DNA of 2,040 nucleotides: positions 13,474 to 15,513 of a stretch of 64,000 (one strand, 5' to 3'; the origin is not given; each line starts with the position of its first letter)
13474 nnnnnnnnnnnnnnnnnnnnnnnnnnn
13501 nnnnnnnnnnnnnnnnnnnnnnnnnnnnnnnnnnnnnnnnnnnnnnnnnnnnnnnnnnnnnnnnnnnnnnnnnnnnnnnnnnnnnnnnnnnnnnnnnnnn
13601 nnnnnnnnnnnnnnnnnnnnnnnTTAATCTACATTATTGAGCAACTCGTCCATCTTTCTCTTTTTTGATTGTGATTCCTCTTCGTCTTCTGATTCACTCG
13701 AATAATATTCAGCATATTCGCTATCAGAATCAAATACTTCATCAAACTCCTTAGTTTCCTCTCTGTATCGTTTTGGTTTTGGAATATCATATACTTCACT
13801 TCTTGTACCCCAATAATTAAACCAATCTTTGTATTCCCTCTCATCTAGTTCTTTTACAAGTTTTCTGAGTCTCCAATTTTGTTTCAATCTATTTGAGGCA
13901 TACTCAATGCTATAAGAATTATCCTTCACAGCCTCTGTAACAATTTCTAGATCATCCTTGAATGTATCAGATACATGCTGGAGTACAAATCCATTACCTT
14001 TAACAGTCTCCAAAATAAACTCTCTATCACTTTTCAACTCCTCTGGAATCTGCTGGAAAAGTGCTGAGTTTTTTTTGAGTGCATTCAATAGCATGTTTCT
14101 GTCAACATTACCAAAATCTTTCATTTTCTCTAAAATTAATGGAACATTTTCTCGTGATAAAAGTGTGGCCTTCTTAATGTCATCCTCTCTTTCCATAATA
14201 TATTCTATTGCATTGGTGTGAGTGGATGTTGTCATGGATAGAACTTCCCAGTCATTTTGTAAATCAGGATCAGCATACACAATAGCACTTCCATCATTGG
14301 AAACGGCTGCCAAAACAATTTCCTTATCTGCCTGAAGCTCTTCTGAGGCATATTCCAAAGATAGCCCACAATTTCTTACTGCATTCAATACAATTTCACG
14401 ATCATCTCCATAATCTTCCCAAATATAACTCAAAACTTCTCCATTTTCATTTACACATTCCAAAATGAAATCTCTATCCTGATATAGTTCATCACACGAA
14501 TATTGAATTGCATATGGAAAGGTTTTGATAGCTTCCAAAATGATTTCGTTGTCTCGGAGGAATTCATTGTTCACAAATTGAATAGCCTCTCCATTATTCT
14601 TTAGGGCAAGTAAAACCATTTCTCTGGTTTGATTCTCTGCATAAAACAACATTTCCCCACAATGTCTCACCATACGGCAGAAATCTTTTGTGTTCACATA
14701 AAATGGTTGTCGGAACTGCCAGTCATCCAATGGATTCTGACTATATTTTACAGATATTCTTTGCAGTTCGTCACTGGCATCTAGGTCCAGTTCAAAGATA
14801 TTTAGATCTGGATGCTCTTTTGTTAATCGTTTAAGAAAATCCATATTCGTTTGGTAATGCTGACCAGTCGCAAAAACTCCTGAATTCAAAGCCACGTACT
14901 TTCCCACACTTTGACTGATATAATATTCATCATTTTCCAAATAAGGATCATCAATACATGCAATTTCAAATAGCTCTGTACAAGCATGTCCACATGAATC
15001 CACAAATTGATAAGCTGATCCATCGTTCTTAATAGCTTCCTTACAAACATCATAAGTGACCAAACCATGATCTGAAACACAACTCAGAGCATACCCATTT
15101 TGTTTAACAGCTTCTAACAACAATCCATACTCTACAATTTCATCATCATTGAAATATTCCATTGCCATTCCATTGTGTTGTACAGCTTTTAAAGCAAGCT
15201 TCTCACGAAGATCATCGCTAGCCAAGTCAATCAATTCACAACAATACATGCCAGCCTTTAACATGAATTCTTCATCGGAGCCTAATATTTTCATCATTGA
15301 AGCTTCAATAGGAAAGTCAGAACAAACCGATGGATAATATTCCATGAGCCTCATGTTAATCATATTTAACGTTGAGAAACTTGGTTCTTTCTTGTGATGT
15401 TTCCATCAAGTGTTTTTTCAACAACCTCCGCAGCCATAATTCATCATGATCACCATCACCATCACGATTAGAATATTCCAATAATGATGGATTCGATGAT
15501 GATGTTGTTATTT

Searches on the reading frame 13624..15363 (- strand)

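Call 27: search_protein_families(library=pfam, proteins=[window:13624-15363:-], max_evalue=0.0001)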
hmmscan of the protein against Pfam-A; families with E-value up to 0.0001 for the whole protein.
window:13624-15363:- (579 aa): 1 family
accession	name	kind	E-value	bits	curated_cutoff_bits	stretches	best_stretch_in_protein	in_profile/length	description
PF13475.11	DUF4116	-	1.3e-84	278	24.9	6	446-494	1-49/49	Domain of unknown function (DUF4116)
